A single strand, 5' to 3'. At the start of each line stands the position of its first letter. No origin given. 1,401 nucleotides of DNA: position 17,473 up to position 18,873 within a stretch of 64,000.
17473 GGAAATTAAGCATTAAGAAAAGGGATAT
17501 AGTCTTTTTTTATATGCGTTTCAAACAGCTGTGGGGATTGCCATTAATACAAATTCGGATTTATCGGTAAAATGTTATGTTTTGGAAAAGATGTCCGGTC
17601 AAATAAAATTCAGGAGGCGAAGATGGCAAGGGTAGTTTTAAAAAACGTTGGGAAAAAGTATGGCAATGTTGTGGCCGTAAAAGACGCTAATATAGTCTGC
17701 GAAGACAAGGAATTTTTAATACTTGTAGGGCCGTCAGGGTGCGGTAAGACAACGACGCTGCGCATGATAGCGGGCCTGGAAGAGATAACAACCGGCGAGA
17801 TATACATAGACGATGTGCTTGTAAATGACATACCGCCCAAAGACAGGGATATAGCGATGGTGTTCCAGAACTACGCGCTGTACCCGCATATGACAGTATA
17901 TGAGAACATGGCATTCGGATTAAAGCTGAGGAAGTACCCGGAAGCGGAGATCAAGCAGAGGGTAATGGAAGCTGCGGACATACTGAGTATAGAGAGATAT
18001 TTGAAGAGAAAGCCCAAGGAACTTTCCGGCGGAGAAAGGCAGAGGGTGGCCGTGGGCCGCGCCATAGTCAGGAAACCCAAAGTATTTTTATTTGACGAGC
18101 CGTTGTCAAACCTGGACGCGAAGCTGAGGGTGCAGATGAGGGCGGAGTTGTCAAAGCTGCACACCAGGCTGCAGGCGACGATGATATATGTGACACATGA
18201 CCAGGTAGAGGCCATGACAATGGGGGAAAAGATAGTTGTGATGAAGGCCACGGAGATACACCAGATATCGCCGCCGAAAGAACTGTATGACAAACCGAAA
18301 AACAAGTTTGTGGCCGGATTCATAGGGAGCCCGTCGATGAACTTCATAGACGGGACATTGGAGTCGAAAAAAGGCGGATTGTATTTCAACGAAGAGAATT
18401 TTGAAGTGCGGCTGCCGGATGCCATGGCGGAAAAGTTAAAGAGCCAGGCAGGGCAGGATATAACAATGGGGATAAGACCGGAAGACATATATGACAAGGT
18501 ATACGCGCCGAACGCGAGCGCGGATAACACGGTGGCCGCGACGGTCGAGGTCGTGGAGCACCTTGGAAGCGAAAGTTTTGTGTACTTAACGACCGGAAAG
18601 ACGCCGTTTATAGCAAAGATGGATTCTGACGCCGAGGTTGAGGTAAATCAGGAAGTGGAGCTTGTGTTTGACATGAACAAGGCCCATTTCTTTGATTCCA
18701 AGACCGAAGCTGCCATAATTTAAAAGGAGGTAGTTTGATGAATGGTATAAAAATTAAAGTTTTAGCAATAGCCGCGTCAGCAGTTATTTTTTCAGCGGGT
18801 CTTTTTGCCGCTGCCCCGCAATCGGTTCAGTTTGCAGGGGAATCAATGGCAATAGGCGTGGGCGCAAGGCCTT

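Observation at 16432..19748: Paired FadL/PorV-like outer-membrane barrels flanking a lone MalK-type ATPase under a palindrome-containing promoter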

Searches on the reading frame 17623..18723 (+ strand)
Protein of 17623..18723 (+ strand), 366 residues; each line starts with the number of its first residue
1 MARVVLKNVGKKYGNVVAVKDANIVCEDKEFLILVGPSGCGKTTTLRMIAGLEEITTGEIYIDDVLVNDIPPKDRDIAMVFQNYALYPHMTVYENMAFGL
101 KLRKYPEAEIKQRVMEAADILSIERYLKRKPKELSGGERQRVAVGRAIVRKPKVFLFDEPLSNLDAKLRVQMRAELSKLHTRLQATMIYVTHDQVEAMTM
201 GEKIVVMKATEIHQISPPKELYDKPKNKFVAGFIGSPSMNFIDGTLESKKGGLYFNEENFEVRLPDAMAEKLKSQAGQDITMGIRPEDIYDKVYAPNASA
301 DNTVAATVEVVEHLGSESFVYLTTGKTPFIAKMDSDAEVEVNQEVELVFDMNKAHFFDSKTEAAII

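Call 3: search_protein_families(library=pfam, proteins=[window:17623-18723:+], max_evalue=0.01)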
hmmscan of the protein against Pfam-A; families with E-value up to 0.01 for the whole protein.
window:17623-18723:+ (366 aa): 11 families
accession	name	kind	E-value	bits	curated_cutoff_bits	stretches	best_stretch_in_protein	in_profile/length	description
PF00005.33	ABC_tran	-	2.4e-31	109.6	25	1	20-161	2-136/137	ABC transporter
PF17912.7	OB_MalK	-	6.4e-16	59.4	27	1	235-289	1-53/53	MalK OB fold domain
PF03459.23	TOBE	-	1e-10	42.1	22.3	1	299-355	2-63/64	TOBE domain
PF08402.16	TOBE_2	-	8.3e-10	39.1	21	1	283-357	2-76/76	TOBE domain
PF02463.25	SMC_N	-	6.3e-06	26.2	40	1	28-205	23-209/220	RecF/RecN/SMC N terminal domain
PF03215.21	Rad17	-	1.4e-05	25.6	23.8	1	21-96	36-112/186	Rad17 P-loop domain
PF20720.3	nSTAND3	-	7.9e-05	22.8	27.2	1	18-50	6-38/155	Novel STAND NTPase 3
PF13401.12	AAA_22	-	0.00019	22.2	27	1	28-63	4-33/130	AAA domain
PF00004.35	AAA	-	0.00068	20.5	21.2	1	32-63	1-32/131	ATPase family associated with various cellular activities (AAA)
PF13304.12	AAA_21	-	0.0011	19.5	27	0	32-61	2-43/304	AAA domain, putative AbiEii toxin, Type IV TA system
PF24389.1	ORC-CDC6-like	-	0.0031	16.8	27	1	32-49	35-52/571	ORC-CDC6-like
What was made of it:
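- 17623..18723 (+): Orphan MalK/MsmX-type CUT1 ABC-importer ATPase, 366 aa: ABC_tran + OB_MalK + TOBE. Pfam domains (call 3).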

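Call 4: search_protein_families(library=ncbifam, proteins=[window:17623-18723:+], max_evalue=0.01)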
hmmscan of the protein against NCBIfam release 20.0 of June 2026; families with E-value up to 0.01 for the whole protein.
window:17623-18723:+ (366 aa): 189 families (the best 25 are shown)
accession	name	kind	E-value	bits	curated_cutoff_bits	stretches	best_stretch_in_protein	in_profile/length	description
NF008653.0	PRK11650.1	subfamily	4.5e-145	483.2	432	1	1-363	1-353/357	sn-glycerol-3-phosphate ABC transporter ATP-binding protein UgpC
NF008233.0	PRK11000.1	equivalog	1.6e-128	428.7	568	1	1-363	1-359/369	maltose/maltodextrin ABC transporter ATP-binding protein MalK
NF006987.0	PRK09452.1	equivalog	3.4e-101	338.7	482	1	4-342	18-357/378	spermidine/putrescine ABC transporter ATP-binding protein PotA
NF040933.2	ABC_arch_GlcV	equivalog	1.6e-97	326.6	450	1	3-357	2-357/357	glucose ABC transporter ATP-binding protein GlcV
TIGR01187.1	potA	subfamily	4.8e-97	324.9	355.6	1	34-352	1-320/325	polyamine ABC transporter ATP-binding protein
TIGR03265.1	PhnT2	equivalog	1.8e-93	313.6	457.7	1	3-328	4-316/353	putative 2-aminoethylphosphonate ABC transporter ATP-binding protein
NF043075.1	MMSYN1_0197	equivalog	8.2e-93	311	550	1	5-356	4-338/341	spermidine/putrescine ABC transporter ATP-binding protein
NF040840.2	tungstate_WtpC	equivalog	1e-86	291.4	440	1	6-343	4-331/347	tungstate ABC transporter ATP-binding protein WtpC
NF008513.0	PRK11432.1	equivalog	2.6e-86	289.7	496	1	4-292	7-286/351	ferric ABC transporter ATP-binding protein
TIGR00968.1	3a0106s01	subfamily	1.9e-77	260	342.75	1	5-236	2-233/237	sulfate ABC transporter ATP-binding protein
NF008621.0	PRK11607.1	equivalog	4.6e-77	259.3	613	1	6-319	22-331/377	putrescine ABC transporter ATP-binding subunit PotG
TIGR03258.1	PhnT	equivalog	4e-76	256.4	499.15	1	4-317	9-316/359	2-aminoethylphosphonate ABC transport system ATP-binding subunit PhnT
TIGR01186.1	proV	subfamily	1.6e-67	228.2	326.6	1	11-236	1-232/363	betaine/proline/choline family ABC transporter ATP-binding protein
NF008105.0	PRK10851.1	equivalog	6.9e-65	219.1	502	1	5-248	4-249/362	sulfate/thiosulfate ABC transporter ATP-binding protein CysA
TIGR03415.1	ABC_choXWV_ATP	equivalog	1.1e-55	189.2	483.75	1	8-235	29-266/382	choline ABC transporter ATP-binding protein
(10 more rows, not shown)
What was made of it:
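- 17623..18723 (+): NCBIfam UgpC subfamily 483 bits, at or above the cutoff of 432 (call 4).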

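Call 48: search_solved_structures(query=window:17623-18723:+, max_evalue=1e-60)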
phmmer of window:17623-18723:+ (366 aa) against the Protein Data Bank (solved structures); distinct sequences matched with E-value up to 1e-60: 22.
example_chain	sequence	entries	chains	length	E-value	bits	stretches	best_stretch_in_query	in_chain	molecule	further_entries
7x0q_A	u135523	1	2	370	2.8e-138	464.2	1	1-365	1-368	ABC transporter related protein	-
2d62_A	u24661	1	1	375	4.6e-128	430.6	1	1-365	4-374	multiple sugar-binding transport ATP-binding protein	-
6yir_A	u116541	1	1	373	2.9e-126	424.6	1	4-365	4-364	Oligosaccharides import ATP-binding protein MsmX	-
1g29_1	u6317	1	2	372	1.1e-125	422.7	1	1-365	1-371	MALTOSE TRANSPORT PROTEIN MALK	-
1v43_A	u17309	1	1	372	1.7e-107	363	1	1-366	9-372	sugar-binding transport ATP-binding protein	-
1vci_A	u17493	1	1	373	1.7e-107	363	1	1-366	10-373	sugar-binding transport ATP-binding protein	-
4tqu_S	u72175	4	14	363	7.8e-107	360.8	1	2-365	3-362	AlgS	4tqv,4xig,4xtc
7cad_C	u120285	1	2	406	5.6e-106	358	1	1-325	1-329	ABC transporter, ATP-binding protein SugC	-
7cae_C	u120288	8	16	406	1.5e-105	356.6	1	1-325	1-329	ABC transporter, ATP-binding protein SugC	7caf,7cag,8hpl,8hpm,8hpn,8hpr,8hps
8ja7_C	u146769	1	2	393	4.1e-104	351.8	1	1-340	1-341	Trehalose import ATP-binding protein SugC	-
1q1b_A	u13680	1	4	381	7e-97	328.1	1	1-323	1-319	Maltose/maltodextrin transport ATP-binding protein malK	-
1q12_A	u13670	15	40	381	7e-97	328.1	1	1-323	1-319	Maltose/maltodextrin transport ATP-binding protein malK | Maltose/maltodextrin import ATP-binding protein malK | Fused maltose transport subunit, ATP-binding co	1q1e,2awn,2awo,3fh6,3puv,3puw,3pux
2r6g_A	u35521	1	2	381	1.8e-96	326.7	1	1-323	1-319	Maltose/maltodextrin import ATP-binding protein malK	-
9bcr_C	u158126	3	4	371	2.1e-96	326.5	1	3-323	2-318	Maltose/maltodextrin import ATP-binding protein MalK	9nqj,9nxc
9bcr_D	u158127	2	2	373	2.1e-96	326.5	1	3-323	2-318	Maltose/maltodextrin import ATP-binding protein MalK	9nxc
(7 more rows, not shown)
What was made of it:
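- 17623..18723 (+): Closest solved structures are 7X0Q, 2D62, MsmX 6YIR and T. litoralis MalK 1G29 (call 48).
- Closest solved structures include the multitask MsmX 6YIR (call 48).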

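Call 82: search_solved_structures(query=window:17623-18723:+, max_evalue=1e-120, show_alignments=3)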
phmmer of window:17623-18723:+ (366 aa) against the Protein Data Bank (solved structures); distinct sequences matched with E-value up to 1e-120: 4.
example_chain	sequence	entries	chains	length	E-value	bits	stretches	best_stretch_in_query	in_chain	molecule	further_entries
7x0q_A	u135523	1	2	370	2.8e-138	464.2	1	1-365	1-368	ABC transporter related protein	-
2d62_A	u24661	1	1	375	4.6e-128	430.6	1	1-365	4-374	multiple sugar-binding transport ATP-binding protein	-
6yir_A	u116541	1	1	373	2.9e-126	424.6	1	4-365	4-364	Oligosaccharides import ATP-binding protein MsmX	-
1g29_1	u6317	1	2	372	1.1e-125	422.7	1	1-365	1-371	MALTOSE TRANSPORT PROTEIN MALK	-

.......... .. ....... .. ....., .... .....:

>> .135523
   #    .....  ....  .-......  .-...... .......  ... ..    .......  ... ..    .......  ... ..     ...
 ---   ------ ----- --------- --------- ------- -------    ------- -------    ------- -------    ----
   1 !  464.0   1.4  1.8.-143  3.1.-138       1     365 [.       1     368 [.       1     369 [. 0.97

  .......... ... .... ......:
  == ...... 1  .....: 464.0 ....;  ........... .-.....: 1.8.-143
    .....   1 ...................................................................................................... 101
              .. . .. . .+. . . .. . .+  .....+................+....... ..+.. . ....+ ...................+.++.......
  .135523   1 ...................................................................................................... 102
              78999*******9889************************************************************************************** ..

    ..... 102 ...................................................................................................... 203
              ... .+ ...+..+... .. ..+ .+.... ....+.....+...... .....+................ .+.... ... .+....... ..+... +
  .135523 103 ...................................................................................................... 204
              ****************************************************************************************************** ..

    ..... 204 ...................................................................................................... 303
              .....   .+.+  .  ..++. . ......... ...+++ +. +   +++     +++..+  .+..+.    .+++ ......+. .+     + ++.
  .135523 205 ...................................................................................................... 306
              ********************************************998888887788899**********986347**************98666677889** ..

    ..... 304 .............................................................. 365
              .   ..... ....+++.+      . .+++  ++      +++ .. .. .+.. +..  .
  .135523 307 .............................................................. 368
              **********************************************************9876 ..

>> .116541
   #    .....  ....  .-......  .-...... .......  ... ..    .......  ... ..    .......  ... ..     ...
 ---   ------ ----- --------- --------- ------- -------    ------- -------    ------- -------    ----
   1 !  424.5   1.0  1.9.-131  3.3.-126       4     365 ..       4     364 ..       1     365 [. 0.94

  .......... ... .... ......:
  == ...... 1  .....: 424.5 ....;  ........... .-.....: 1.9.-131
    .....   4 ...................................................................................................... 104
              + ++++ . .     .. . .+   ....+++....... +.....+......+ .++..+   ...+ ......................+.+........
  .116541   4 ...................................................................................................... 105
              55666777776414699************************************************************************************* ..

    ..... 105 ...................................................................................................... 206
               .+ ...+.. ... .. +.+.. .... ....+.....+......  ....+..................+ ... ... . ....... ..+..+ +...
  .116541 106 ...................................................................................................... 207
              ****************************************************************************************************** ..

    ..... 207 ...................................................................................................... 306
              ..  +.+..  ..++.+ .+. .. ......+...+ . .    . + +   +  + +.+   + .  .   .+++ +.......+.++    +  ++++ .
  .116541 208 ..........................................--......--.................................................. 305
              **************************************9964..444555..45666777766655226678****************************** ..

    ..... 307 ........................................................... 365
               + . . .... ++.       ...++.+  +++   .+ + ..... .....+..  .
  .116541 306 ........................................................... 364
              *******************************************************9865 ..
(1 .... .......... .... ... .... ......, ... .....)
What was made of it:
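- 17623..18723 (+): The MsmX multitask residues are conserved as D76, R103, E109 and K153 (call 82).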
